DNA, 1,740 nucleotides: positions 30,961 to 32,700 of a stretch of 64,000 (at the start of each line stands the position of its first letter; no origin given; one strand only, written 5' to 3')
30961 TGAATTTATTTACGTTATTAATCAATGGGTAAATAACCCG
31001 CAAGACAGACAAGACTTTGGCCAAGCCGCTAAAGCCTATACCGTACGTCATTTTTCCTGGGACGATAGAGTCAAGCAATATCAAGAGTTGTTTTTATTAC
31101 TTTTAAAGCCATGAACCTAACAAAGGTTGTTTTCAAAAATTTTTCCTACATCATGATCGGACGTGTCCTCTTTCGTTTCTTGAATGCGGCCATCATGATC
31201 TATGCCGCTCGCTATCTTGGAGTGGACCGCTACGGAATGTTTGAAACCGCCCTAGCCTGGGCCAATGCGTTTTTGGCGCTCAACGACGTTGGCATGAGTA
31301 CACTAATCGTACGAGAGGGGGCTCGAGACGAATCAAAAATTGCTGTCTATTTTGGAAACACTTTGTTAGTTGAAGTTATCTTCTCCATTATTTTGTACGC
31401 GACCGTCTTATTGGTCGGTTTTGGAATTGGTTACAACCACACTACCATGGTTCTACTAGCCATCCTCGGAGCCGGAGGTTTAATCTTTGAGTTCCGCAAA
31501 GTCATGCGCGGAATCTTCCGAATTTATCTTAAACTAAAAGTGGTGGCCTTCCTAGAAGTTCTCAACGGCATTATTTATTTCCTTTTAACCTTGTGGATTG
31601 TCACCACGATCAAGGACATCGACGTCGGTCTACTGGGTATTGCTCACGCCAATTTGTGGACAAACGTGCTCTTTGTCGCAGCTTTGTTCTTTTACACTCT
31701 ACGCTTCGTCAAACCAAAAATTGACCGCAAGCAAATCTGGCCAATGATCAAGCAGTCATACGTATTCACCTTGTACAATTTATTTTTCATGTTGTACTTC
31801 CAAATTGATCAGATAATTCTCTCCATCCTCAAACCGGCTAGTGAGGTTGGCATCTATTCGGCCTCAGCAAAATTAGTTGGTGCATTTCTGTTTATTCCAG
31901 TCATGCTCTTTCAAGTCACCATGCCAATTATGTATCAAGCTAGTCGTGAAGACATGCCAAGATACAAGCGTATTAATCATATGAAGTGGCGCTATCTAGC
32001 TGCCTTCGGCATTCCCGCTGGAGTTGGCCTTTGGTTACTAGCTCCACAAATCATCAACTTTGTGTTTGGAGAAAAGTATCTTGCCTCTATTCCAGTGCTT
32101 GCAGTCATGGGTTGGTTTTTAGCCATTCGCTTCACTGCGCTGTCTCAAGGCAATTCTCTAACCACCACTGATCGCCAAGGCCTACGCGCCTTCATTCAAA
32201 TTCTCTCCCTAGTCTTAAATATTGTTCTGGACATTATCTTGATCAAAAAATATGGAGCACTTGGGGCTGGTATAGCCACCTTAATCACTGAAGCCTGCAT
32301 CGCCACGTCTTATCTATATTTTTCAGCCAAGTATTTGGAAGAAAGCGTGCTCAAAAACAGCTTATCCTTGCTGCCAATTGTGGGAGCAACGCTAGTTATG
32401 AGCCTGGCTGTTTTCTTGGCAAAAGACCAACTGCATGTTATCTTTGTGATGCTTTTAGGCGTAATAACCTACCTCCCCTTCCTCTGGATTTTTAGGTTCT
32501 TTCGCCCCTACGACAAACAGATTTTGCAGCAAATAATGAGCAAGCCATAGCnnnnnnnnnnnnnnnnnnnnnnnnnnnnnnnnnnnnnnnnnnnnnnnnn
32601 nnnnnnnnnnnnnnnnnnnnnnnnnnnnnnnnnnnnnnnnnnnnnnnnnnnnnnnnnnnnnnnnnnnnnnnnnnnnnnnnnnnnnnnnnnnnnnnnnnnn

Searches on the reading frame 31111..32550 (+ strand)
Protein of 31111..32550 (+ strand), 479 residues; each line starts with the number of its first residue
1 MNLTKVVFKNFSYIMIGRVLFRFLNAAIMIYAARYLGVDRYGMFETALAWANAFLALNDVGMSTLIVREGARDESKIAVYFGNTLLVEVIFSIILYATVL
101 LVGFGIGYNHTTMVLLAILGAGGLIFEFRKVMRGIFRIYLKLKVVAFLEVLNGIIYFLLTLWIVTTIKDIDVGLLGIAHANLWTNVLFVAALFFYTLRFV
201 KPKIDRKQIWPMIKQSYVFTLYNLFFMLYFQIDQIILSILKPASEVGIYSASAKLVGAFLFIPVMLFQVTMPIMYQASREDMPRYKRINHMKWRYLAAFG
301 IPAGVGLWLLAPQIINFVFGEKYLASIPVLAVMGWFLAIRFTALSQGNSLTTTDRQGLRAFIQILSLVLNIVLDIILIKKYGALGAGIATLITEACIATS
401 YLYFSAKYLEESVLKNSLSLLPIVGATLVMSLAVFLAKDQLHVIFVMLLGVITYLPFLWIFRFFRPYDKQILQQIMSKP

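Call 38: search_protein_families(library=pfam, proteins=[window:31111-32550:+], max_evalue=0.00001)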
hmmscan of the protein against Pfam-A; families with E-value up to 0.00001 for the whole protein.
window:31111-32550:+ (479 aa): 2 families
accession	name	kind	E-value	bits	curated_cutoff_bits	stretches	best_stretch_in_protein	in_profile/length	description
PF01943.22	Polysacc_synt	-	4.5e-24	85.8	28.2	1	8-276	2-272/274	Polysaccharide biosynthesis protein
PF13440.11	Polysacc_synt_3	-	1.6e-18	67.4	23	1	33-328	3-293/293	Polysaccharide biosynthesis protein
